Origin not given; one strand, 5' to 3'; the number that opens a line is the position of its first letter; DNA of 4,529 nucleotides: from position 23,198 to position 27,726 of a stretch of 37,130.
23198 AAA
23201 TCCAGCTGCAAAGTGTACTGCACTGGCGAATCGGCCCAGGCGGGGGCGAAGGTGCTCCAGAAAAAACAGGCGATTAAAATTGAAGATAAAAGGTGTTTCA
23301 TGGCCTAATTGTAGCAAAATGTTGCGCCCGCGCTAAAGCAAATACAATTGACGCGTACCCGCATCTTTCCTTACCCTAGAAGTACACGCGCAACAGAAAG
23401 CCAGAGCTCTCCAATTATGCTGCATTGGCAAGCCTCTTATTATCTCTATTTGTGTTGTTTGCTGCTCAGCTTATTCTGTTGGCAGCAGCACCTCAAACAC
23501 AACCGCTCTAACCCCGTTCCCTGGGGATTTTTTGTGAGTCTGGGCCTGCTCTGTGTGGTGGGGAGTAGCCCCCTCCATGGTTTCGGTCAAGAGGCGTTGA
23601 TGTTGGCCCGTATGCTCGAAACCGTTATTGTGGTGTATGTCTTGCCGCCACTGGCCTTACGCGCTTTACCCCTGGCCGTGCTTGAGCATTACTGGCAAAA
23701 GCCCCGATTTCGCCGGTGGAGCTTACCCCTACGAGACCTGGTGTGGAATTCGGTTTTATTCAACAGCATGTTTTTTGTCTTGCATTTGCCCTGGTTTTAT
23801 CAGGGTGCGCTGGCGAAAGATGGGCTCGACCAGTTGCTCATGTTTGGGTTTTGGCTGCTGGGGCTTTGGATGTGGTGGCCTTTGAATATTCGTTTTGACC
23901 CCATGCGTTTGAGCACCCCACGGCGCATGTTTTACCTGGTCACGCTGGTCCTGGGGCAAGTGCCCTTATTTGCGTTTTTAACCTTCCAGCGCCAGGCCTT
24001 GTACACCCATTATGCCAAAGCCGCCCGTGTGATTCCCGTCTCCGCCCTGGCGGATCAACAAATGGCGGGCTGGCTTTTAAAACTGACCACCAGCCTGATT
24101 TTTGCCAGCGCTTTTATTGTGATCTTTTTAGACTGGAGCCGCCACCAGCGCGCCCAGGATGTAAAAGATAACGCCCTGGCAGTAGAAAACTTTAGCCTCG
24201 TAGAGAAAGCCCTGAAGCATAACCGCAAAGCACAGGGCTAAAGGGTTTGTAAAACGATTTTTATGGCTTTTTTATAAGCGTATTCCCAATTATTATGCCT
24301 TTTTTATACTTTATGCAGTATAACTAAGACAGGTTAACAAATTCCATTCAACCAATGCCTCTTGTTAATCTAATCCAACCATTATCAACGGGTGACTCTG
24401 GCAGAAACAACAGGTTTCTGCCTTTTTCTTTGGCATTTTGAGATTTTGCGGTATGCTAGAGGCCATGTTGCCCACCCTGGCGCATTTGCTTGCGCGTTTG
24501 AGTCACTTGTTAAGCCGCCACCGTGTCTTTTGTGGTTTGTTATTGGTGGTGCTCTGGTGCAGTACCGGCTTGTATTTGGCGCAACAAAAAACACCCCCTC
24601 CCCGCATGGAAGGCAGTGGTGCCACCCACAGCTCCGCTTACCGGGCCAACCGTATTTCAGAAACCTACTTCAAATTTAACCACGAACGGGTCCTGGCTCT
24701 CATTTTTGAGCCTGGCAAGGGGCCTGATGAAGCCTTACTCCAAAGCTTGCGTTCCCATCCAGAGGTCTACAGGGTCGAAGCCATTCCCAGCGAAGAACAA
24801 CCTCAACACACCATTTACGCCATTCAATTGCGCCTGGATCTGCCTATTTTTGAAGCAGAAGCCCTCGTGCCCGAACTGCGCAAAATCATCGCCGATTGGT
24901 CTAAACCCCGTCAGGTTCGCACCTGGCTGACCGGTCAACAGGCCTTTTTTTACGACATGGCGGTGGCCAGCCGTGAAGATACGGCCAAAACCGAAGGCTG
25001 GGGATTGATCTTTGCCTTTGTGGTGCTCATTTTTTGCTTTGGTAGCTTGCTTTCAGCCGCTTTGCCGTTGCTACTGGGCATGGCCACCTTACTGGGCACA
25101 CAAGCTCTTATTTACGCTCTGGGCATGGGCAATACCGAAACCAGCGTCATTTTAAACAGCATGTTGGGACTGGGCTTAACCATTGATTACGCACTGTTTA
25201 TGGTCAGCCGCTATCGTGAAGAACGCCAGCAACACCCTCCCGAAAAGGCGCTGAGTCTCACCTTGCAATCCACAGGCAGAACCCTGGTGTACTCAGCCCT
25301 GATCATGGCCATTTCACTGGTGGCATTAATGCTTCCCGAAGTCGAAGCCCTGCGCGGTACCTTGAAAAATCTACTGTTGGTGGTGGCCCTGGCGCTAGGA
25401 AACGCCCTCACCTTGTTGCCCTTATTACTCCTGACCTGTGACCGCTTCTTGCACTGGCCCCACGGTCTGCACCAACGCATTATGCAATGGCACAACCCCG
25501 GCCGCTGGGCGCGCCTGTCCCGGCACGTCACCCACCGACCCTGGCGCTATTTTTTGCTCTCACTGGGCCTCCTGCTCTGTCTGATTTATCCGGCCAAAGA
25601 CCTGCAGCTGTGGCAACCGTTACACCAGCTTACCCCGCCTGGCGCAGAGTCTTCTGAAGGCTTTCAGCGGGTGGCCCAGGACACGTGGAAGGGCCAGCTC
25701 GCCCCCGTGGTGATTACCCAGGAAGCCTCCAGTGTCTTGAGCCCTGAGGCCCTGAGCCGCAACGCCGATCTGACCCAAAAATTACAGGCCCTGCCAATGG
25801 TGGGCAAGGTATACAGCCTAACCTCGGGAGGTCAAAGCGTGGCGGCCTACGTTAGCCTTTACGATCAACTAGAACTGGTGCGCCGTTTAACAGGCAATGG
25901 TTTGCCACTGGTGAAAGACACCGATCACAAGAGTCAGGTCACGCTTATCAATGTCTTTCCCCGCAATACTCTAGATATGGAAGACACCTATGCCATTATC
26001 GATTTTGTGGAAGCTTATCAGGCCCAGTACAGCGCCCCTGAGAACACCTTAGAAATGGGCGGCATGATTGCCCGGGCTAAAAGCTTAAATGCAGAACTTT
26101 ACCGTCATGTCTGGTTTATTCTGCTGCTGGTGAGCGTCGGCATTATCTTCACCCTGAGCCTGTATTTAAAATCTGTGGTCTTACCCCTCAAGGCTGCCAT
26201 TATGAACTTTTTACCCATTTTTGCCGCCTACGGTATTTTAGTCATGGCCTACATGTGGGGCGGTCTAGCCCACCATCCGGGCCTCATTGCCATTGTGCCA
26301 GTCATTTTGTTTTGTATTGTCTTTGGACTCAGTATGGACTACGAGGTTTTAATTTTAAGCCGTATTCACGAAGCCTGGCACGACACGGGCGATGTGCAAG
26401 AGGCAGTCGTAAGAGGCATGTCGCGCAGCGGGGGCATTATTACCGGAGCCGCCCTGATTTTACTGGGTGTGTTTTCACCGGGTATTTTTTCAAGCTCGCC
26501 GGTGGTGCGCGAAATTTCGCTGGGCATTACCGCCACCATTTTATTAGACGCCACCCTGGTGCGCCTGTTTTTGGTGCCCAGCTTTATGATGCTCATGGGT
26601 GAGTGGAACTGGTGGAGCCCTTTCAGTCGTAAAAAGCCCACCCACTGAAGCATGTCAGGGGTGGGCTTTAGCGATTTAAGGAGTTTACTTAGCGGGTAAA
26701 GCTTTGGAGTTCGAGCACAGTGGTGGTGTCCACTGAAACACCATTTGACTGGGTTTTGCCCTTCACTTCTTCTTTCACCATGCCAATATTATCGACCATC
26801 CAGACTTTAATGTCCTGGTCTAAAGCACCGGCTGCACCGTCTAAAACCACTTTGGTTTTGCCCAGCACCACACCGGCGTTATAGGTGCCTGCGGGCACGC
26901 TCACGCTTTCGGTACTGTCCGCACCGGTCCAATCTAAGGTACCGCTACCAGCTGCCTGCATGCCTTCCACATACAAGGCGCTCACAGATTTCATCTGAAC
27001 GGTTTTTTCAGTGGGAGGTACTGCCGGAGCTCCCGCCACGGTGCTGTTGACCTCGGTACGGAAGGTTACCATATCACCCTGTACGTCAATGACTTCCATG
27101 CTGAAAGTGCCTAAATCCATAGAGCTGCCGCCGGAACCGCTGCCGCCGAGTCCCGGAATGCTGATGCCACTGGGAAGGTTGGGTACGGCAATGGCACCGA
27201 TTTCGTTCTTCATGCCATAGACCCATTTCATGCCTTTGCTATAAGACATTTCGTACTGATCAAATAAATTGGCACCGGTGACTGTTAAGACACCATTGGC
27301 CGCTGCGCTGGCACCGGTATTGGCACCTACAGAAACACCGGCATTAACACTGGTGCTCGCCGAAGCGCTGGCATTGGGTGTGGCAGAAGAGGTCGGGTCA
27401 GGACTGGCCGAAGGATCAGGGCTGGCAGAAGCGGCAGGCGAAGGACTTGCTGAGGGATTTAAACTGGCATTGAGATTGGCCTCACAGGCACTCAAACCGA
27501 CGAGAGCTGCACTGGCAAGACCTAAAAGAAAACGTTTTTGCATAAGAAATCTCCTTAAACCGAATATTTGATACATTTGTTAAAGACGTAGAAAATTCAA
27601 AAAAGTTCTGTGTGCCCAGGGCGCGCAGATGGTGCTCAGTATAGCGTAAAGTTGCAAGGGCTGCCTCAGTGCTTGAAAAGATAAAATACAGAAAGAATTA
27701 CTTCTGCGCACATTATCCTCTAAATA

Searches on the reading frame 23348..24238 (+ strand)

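Call 7: search_protein_families(library=pfam, proteins=[window:23348-24238:+], max_evalue=0.01)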
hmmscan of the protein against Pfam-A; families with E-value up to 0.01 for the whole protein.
window:23348-24238:+ (297 aa): 1 family
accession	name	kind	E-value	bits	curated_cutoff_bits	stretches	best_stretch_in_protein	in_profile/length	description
PF09678.15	Caa3_CtaG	-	4.8e-28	98.6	27.7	1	59-265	23-236/237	Cytochrome c oxidase caa3 assembly factor (Caa3_CtaG)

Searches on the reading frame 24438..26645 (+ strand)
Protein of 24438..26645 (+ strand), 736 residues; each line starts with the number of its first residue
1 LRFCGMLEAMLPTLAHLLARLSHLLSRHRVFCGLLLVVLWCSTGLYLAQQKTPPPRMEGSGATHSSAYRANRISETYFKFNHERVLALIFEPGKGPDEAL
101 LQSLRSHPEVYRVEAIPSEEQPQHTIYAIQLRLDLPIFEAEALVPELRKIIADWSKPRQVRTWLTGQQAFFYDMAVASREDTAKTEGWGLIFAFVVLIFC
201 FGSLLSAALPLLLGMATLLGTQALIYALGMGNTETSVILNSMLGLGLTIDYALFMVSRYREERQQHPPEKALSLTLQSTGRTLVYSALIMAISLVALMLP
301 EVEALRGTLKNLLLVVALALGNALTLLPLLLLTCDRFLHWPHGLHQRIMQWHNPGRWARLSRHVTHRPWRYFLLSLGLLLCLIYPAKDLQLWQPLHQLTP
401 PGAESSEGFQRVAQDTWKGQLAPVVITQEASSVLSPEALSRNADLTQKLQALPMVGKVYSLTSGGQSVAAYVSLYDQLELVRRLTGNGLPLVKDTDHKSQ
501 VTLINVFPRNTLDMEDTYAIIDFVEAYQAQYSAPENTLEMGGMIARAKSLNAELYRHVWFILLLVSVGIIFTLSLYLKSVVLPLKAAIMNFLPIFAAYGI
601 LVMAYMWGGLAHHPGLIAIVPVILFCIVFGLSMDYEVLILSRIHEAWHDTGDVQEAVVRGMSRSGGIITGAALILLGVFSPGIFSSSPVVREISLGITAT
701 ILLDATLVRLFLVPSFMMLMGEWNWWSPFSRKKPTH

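Call 7: search_protein_families(library=pfam, proteins=[window:24438-26645:+], max_evalue=0.01)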
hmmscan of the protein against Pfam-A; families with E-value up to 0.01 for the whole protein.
window:24438-26645:+ (736 aa): 1 family
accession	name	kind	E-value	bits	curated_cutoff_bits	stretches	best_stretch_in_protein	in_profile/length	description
PF03176.21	MMPL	-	8.3e-62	209.5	20.5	2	126-368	89-330/333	MMPL family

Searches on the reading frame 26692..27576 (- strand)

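Call 7: search_protein_families(library=pfam, proteins=[window:26692-27576:-], max_evalue=0.01)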
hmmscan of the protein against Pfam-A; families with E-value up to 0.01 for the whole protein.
window:26692-27576:- (295 aa): 1 family
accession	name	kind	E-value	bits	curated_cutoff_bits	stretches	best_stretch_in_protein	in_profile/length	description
PF21347.3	DUF3108_like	-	1.4e-05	25.5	27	1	220-271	137-186/199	DUF3108-like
